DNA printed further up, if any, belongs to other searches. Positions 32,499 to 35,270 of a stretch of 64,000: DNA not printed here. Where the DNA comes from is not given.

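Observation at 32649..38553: Four-gene operon of three secreted c-type cytochromes plus a His-bearing membrane protein, with no recognisable pathway context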

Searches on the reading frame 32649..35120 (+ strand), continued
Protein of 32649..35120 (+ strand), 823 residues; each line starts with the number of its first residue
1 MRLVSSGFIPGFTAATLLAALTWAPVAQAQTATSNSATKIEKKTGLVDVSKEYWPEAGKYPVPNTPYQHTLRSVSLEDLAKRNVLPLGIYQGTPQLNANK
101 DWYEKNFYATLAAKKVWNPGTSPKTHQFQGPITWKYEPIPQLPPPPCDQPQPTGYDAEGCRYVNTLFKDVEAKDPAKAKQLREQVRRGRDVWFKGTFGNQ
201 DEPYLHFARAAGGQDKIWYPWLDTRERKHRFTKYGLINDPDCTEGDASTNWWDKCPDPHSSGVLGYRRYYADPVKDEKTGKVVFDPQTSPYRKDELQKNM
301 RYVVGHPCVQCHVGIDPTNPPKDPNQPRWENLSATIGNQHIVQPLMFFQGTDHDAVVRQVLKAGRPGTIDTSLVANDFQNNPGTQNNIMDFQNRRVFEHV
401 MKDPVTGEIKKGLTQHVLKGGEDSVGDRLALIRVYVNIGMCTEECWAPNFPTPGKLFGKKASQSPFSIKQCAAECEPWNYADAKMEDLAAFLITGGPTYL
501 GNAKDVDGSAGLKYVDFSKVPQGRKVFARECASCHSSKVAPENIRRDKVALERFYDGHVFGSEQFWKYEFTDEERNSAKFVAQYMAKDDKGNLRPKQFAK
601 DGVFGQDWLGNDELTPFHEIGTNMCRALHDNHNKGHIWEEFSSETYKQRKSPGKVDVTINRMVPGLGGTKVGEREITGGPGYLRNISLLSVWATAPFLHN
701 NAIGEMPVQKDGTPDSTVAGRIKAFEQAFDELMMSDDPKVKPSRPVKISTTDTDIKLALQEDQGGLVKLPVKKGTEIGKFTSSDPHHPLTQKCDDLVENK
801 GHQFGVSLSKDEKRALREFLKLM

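Call 90: search_solved_structures(query=L105:6801-8276:+, max_evalue=1, show_alignments=1)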
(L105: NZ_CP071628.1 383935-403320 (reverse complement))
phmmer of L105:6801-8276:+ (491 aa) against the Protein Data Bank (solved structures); distinct sequences matched with E-value up to 1: 3.
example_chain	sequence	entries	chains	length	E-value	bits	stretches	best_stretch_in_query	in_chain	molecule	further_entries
4b2n_A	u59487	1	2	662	2.2e-06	29.9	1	386-436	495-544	70 KDA PROTEIN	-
1acx_A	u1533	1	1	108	0.61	11.9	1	304-378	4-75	ACTINOXANTHIN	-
3mk7_C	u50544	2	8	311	0.96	11.3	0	255-342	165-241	Cytochrome c oxidase, cbb3-type, subunit P | Cbb3-type cytochrome c oxidase subunit CcoP1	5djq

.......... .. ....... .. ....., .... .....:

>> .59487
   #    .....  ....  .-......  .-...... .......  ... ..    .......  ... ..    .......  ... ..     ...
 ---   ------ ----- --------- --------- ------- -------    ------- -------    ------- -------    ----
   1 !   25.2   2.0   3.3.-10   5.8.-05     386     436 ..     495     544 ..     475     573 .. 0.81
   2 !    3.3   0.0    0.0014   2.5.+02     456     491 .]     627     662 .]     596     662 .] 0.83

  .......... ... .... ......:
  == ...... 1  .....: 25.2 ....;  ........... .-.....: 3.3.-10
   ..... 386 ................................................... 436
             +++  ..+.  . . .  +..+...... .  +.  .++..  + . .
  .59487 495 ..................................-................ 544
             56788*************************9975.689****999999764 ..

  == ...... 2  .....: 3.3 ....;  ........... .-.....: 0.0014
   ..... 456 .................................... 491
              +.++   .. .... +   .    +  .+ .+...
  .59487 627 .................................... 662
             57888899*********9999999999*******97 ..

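Call 91: search_solved_structures(query=L105:8293-11082:+, max_evalue=1, show_alignments=1)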
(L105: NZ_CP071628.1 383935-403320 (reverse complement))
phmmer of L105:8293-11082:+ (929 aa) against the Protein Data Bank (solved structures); distinct sequences matched with E-value up to 1: 5.
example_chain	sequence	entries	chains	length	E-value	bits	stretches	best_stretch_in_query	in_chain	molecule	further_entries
2yev_B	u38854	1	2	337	0.053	14.3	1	523-583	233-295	CYTOCHROME C OXIDASE SUBUNIT 2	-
8smr_G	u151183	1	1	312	0.15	12.9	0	524-545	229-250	Cbb3-type cytochrome c oxidase subunit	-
1gdv_A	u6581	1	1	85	0.36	11.6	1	525-557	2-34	CYTOCHROME C6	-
8iwh_V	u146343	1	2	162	0.62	10.8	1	519-556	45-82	Cytochrome c-550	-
7y5e_VL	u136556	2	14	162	0.62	10.8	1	520-556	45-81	Cytochrome c550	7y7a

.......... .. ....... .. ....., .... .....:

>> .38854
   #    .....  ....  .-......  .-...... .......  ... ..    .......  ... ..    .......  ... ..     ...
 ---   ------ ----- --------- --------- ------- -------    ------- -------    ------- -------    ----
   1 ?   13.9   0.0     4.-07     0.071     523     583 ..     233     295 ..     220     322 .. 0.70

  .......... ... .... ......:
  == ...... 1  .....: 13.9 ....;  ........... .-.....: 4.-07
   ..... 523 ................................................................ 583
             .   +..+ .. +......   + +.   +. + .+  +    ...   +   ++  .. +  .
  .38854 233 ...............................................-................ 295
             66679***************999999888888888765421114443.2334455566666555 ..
